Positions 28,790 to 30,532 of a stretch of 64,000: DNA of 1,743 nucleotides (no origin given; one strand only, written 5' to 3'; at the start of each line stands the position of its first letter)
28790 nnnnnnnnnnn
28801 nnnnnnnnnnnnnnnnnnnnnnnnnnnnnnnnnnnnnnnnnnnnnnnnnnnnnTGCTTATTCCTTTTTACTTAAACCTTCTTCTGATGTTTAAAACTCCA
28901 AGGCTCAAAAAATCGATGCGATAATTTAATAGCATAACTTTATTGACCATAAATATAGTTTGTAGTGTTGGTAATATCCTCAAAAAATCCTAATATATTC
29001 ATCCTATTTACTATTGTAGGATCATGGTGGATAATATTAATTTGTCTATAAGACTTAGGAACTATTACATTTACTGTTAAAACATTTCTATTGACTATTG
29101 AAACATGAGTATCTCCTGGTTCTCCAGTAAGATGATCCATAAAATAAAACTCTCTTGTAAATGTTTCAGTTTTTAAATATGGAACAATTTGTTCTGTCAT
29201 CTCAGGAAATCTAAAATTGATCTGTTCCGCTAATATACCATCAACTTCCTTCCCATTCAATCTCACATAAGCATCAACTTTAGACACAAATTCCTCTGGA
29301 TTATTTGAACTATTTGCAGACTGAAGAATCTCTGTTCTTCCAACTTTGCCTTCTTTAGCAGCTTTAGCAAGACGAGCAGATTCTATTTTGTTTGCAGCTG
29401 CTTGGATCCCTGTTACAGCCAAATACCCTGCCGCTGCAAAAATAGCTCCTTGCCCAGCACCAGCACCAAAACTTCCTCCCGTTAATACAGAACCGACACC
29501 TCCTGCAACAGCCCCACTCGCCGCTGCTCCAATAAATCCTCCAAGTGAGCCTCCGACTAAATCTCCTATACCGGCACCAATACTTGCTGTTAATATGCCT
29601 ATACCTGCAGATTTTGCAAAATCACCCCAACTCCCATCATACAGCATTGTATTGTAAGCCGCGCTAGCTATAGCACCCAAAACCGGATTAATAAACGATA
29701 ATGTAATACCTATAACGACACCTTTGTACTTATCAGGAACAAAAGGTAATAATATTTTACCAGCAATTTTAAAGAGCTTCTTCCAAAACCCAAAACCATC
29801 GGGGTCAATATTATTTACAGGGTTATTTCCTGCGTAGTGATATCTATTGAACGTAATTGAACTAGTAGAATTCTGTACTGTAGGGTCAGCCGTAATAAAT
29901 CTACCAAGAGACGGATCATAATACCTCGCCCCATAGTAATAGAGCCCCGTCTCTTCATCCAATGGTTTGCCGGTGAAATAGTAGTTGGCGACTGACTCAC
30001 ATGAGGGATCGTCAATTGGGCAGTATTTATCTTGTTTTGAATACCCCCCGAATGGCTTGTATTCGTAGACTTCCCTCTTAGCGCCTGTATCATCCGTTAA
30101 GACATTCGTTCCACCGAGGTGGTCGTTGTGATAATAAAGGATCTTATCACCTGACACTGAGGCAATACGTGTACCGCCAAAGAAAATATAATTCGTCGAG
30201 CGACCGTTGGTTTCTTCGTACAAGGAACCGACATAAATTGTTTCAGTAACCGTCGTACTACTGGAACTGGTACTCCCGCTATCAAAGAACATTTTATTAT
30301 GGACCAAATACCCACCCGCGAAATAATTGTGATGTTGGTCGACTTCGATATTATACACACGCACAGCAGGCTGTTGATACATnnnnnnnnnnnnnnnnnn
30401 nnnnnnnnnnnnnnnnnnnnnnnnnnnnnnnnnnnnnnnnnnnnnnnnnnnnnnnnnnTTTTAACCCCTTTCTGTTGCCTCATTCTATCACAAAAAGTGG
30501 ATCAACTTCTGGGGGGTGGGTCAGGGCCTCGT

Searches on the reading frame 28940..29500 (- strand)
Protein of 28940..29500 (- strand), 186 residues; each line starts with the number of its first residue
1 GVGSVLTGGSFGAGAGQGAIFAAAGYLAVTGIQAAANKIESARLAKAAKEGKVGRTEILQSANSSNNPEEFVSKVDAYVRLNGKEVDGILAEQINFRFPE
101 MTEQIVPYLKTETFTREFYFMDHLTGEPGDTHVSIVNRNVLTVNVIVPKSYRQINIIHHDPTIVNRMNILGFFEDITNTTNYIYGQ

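Call 55: search_protein_families(library=pfam, proteins=[window:28940-29500:-], max_evalue=1)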
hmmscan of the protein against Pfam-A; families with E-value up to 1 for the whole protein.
window:28940-29500:- (186 aa): 0 families

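Call 64: search_solved_structures(query=window:28943-29392:-, max_evalue=1)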
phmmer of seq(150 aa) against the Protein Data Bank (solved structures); distinct sequences matched with E-value up to 1: 0.

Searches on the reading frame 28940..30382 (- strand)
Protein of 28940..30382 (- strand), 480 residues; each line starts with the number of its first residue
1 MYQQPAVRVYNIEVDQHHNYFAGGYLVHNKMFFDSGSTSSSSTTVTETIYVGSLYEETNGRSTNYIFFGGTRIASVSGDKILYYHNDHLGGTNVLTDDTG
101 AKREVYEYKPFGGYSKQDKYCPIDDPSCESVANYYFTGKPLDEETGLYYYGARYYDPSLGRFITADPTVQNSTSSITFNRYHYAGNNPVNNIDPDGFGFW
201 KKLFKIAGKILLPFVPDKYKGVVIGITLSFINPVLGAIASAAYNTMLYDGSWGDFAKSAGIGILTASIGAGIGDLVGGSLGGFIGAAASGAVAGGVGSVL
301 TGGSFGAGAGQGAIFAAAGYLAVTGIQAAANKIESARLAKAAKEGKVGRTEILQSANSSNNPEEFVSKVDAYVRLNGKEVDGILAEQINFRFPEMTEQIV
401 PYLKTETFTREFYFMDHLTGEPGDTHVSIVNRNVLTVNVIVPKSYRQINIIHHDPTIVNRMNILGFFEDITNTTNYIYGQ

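Call 9: search_protein_families(library=pfam, proteins=[window:28940-30382:-], max_evalue=0.01)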
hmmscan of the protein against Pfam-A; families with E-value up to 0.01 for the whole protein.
window:28940-30382:- (480 aa): 0 families

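Call 12: search_protein_families(library=ncbifam, proteins=[window:28940-30382:-], max_evalue=1)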
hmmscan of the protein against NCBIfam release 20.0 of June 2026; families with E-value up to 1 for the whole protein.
window:28940-30382:- (480 aa): 3 families
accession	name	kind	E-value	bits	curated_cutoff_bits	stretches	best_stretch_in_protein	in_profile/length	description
TIGR03696.1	Rhs_assc_core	domain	6.9e-24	84.1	32.5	1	108-196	1-75/76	RHS repeat-associated core domain-containing protein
NF041261.1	RHS_core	equivalog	1.2e-10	39.9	2000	1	79-196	1155-1260/1261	RHS element core protein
TIGR01443.1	intein_Cterm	domain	0.00042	20.5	15.6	1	9-29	2-23/24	intein C-terminal splicing region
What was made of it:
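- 29795..30295 (-): Linker plus Rhs repeat-associated core, ending ...NNIDPDG. TIGR03696, E = 6.9e-24, residues 108-196 (call 12).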

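Call 18: find_encoding_contigs(protein=window:28940-30382:-, flank=10000, max_places=6)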
Protein window:28940-30382:- (480 aa): 1 contig read that carries it; 1 place shown.
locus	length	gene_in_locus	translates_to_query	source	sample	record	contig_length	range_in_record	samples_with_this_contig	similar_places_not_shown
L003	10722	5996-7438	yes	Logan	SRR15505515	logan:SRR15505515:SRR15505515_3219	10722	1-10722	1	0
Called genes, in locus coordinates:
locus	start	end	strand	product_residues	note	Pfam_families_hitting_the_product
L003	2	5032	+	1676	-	?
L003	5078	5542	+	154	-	-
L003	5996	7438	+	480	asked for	-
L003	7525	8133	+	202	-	-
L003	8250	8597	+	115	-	-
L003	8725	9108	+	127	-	PF00072:Response_reg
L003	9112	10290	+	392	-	PF01590:GAF (weak), PF13185:GAF_2 (weak), PF13487:HD_5, PF01966:HD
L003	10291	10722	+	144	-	?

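Call 19: find_homologous_proteins(query=window:28940-30382:-, max_evalue=0.00001)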
Query window:28940-30382:- (480 aa): 697 proteins with E <= 0.00001 among 8000 candidates; the best 120 are listed.
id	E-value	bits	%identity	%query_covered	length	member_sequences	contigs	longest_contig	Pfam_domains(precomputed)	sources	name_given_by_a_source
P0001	0.0e+0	1086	100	100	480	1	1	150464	-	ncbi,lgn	-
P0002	4.8e-68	249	50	48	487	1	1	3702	PF25023.2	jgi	-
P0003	7.7e-65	238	50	52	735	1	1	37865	PF07591.16,PF05593.20,PF14623.12,PF05203.22,PF25023.2,PF01079.26,PF14890.12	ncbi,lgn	-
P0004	6.6e-59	218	41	79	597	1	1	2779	PF07591.16,PF14623.12,PF05203.22,PF25023.2,PF14890.12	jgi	jgi:RHS repeat-associated protein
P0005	9.9e-57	211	48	50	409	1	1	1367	PF25023.2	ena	-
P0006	6.8e-56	209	41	60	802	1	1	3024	PF05593.20,PF25023.2,PF00041.28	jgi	-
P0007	8.5e-56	208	61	35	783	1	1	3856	PF05593.20,PF25023.2,PF00041.28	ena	-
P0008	4.9e-55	206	49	46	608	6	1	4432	PF05593.20,PF25023.2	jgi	-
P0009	2.2e-54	204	45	54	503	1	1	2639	PF25023.2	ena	-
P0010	2.7e-54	203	49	43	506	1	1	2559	PF09000.16,PF25023.2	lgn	-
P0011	4.9e-54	202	39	70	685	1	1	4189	PF07591.16,PF05203.22,PF25023.2,PF14890.12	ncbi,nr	ncbi:MAG: hypothetical protein JNN05_00155, partial [Candidatus Omnitrophica bacterium]|nr:hypotheti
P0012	6.3e-53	199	34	89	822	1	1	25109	PF01435.25,PF13431.13,PF13414.13,PF25023.2,PF13428.13,PF14559.13,PF13371.13,PF05593.20,PF00515.35,PF13424.13,PF13432.13,PF13181.13,PF07719.24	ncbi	-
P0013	6.8e-53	199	57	32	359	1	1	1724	PF25023.2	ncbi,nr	ncbi:MAG: RHS repeat-associated core domain-containing protein, partial [Candidatus Omnitrophica bac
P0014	8.4e-53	198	49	42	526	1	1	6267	PF07591.16,PF25023.2,PF14890.12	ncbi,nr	ncbi:MAG: hypothetical protein JNN05_00030 [Candidatus Omnitrophica bacterium]|nr:hypothetical prote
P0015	2.1e-52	197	42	68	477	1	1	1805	PF25023.2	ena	-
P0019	2.2e-49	187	50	43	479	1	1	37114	PF25023.2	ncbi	-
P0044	4.4e-39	153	39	60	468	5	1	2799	-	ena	-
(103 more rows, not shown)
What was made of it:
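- Closest known: Orphan rhs-CT/rhsI modules downstream of full-length rhs genes. Different: This is inferred from the names of the best homologues (call 19).
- The same joint appears in two assemblies, the NCBI contig and a Logan contig (calls 18, 19). Two different assemblies give the identical joint (calls 18, 19).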

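Call 27: find_encoding_contigs(protein=P0003, flank=10000, max_places=3)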
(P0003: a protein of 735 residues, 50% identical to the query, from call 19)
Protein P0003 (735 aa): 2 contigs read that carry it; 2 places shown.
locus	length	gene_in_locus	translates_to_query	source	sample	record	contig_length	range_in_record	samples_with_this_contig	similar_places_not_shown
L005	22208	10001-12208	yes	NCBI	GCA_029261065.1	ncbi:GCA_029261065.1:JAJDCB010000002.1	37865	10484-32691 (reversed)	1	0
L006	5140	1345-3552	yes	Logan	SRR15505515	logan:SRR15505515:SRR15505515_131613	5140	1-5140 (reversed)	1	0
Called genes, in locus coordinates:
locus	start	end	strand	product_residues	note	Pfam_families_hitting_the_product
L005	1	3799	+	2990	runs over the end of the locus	?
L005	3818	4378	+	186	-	-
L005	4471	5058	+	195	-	PF01797:Y1_Tnp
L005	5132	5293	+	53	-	-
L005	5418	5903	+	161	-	-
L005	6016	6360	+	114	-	-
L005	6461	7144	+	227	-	-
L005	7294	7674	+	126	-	-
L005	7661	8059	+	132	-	-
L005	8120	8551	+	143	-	-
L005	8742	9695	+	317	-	PF13505:OMP_b-brl (faint)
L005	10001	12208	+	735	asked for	PF05593:RHS_repeat (faint), PF01079:Hint (weak), PF05203:Hom_end_hint, PF07591:PT-HINT, PF14623:Vint (weak), PF14890:Intein_splicing (faint), PF25023:TEN_YD-shell (weak)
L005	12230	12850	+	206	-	-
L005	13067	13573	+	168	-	PF08241:Methyltransf_11, PF08242:Methyltransf_12 (weak), PF13489:Methyltransf_23, PF13649:Methyltransf_25 (faint), PF13847:Methyltransf_31 (weak)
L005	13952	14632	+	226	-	PF00932:LTD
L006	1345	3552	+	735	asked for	PF05593:RHS_repeat (faint), PF01079:Hint (weak), PF05203:Hom_end_hint, PF07591:PT-HINT, PF14623:Vint (weak), PF14890:Intein_splicing (faint), PF25023:TEN_YD-shell (weak)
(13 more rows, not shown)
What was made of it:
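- A Y1 transposase gene sits in the other Rhs locus of the same genome (call 27).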

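Call 28: find_encoding_contigs(protein=P0014, flank=10000, max_places=3)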
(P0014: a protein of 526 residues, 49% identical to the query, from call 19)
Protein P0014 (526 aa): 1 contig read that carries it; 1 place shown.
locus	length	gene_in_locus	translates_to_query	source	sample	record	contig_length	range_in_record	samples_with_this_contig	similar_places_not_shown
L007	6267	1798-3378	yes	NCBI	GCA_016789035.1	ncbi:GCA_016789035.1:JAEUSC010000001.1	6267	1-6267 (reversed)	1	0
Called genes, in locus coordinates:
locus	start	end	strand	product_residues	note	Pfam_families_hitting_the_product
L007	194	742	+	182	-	-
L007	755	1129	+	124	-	-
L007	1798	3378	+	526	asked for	PF07591:PT-HINT, PF14890:Intein_splicing (faint), PF25023:TEN_YD-shell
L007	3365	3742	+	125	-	-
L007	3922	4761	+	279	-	PF13505:OMP_b-brl (weak)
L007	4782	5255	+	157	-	-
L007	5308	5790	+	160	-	-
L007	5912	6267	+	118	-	PF01073:3Beta_HSD (weak), PF01370:Epimerase, PF16363:GDP_Man_Dehyd, PF02719:Polysacc_synt_2 (weak)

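Call 59: find_encoding_contigs(protein=P0044, flank=3000, max_places=4)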
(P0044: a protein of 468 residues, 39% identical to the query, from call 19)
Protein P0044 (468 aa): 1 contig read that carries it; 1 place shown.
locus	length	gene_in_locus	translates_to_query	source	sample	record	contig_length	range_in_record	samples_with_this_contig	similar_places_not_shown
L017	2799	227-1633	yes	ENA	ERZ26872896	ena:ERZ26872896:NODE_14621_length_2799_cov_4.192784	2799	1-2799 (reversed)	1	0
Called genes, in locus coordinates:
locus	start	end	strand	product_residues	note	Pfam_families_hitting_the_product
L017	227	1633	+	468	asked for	-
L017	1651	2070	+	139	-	-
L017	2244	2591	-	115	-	-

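Call 60: find_encoding_contigs(protein=P0019, flank=10000, max_places=2)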
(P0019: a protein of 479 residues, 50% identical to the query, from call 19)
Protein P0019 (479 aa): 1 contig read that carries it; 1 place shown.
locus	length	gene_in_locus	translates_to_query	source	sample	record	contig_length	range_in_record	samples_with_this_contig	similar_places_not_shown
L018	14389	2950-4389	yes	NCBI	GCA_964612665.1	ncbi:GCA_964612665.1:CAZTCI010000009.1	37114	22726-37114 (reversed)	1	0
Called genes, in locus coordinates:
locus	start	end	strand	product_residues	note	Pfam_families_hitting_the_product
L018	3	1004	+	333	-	?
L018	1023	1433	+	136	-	-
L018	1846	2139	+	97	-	-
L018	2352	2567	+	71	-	-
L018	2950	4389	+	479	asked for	PF25023:TEN_YD-shell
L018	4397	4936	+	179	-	-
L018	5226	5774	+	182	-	-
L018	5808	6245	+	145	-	PF11008:DUF2846 (weak)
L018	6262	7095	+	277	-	PF13505:OMP_b-brl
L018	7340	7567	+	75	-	PF22817:ApeP-like (weak), PF07977:FabA (weak)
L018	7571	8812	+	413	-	PF00109:ketoacyl-synt, PF02801:Ketoacyl-synt_C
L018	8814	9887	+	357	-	-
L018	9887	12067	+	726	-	PF16927:HisKA_7TM, PF01590:GAF, PF13185:GAF_2, PF13492:GAF_3, PF02518:HATPase_c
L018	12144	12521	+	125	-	PF05635:23S_rRNA_IVP, PF22296:bAvd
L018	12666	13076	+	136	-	PF00072:Response_reg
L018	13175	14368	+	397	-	PF13487:HD_5, PF01966:HD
